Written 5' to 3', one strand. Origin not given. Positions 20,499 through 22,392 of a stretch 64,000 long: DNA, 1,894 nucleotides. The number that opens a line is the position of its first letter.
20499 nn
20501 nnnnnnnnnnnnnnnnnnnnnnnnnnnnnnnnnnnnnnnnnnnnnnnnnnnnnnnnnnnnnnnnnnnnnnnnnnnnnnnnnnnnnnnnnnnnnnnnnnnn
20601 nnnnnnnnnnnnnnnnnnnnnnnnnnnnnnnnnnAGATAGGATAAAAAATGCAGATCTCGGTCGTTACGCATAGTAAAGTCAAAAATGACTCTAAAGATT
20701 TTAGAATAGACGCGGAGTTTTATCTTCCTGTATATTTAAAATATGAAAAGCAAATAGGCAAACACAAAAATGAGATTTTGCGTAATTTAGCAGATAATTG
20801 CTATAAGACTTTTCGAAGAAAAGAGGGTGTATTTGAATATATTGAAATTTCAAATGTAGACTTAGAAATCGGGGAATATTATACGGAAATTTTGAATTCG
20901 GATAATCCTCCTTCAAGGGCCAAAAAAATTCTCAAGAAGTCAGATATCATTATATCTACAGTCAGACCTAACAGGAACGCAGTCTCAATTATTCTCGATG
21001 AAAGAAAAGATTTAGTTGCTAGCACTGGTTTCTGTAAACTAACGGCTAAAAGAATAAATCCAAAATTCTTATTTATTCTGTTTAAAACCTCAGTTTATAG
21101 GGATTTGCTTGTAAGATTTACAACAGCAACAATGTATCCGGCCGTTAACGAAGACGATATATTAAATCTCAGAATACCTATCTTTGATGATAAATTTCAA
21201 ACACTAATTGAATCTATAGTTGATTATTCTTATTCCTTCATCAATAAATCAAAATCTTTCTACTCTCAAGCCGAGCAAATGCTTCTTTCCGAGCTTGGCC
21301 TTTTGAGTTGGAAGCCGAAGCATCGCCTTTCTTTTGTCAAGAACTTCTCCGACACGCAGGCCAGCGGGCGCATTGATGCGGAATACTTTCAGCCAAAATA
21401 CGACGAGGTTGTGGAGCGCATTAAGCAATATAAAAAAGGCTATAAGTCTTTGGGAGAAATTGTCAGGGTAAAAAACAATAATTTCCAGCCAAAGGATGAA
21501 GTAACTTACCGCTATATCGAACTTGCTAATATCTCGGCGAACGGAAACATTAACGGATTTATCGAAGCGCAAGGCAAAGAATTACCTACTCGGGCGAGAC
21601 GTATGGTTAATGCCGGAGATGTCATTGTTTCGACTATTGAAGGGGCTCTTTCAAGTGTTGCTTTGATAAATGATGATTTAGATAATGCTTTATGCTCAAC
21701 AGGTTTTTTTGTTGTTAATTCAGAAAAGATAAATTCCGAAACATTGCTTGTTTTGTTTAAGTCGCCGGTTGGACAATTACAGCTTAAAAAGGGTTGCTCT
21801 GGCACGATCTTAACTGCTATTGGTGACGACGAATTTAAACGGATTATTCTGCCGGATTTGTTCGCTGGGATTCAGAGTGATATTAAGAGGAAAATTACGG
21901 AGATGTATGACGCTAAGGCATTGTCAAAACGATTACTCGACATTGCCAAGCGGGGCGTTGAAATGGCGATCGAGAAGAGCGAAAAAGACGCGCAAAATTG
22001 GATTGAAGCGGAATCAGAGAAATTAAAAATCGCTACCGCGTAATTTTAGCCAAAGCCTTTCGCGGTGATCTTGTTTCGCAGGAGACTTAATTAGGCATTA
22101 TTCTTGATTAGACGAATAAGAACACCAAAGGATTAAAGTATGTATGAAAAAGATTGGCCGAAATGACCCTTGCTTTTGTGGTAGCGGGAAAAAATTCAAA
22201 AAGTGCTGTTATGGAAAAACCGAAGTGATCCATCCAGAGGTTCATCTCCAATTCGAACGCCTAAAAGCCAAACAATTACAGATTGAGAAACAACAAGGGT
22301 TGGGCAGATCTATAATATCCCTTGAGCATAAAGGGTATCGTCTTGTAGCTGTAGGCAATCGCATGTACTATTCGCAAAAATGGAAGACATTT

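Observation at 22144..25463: Tightly packed SEC-C/nuclease-like + two small membrane proteins + HEPN cassette; I cannot match it to a named defence system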

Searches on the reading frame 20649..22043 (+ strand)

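Call 3: search_protein_families(library=pfam, proteins=[window:20649-22043:+], max_evalue=0.1)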
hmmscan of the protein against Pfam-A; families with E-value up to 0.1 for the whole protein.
window:20649-22043:+ (464 aa): 1 family
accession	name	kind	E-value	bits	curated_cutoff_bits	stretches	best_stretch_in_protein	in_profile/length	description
PF01420.25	Methylase_S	-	9.2e-08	32.9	22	1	57-194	27-152/168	Type I restriction modification DNA specificity domain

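Call 4: search_protein_families(library=padloc, proteins=[window:20649-22043:+], max_evalue=0.1)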
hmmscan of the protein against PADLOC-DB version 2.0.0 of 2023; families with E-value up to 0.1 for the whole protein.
window:20649-22043:+ (464 aa): 51 families (the best 25 are shown)
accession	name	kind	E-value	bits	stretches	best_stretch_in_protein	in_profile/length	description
PDLC04137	mad5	-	1.1e-23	82.1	1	58-442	28-384/392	mads_5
PDLC03194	Specificity_I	-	3.6e-23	80.2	2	57-202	34-175/391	Type I specificity subunit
PDLC03181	Specificity_I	-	5.6e-23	79.3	1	133-453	129-447/454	Type I specificity subunit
PDLC03121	Specificity_I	-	5.6e-22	76.5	2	268-358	207-296/398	Type I specificity subunit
PDLC03164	Specificity_I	-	1.6e-18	65.3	2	62-192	29-164/409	Type I specificity subunit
PDLC03179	Specificity_I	-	1.2e-17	62.1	2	282-419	127-267/589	Type I specificity subunit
PDLC03197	Specificity_I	-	4.5e-17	60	1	196-453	196-453/459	Type I specificity subunit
PDLC03097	Specificity_I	-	5.2e-17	60.2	2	83-173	54-145/409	Type I specificity subunit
PDLC03103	Specificity_I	-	5.9e-17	60.5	2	63-207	231-376/392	Type I specificity subunit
PDLC03085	Specificity_I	-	5.9e-17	60.1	2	60-187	39-165/412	Type I specificity subunit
PDLC03072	Specificity_I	-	6.6e-17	59.7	2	262-418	243-402/448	Type I specificity subunit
PDLC03084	Specificity_I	-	1.7e-16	58.6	2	40-203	7-167/392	Type I specificity subunit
PDLC03105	Specificity_I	-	2.3e-16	58.3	2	59-200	265-407/448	Type I specificity subunit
PDLC03087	Specificity_I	-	1.3e-15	55.2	2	62-212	43-198/418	Type I specificity subunit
PDLC03120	Specificity_I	-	1.4e-15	55.4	2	234-454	240-462/515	Type I specificity subunit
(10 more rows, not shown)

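Call 5: search_protein_families(library=ncbifam, proteins=[window:20649-22043:+], max_evalue=0.1)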
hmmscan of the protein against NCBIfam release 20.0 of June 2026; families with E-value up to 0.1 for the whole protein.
window:20649-22043:+ (464 aa): 2 families
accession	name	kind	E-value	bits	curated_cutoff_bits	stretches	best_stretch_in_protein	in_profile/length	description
NF047740.1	antiphage_MADS5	equivalog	5.2e-23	81.6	400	1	1-442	1-461/461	methylation-associated defense system restriction endonuclease subunit S MAD5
NF001071.0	PRK00118.2-1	equivalog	0.053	13.9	160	0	397-449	7-63/117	putative DNA-binding protein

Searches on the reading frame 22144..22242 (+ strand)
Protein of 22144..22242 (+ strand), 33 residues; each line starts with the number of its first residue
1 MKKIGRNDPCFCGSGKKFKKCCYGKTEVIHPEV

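Call 81: search_dna_similar(query=window:22144-22242:+, collection=plasmids, mode=protein, max_evalue=10, max_rows=60)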
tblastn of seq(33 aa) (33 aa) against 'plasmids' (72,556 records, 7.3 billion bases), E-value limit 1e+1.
No match.
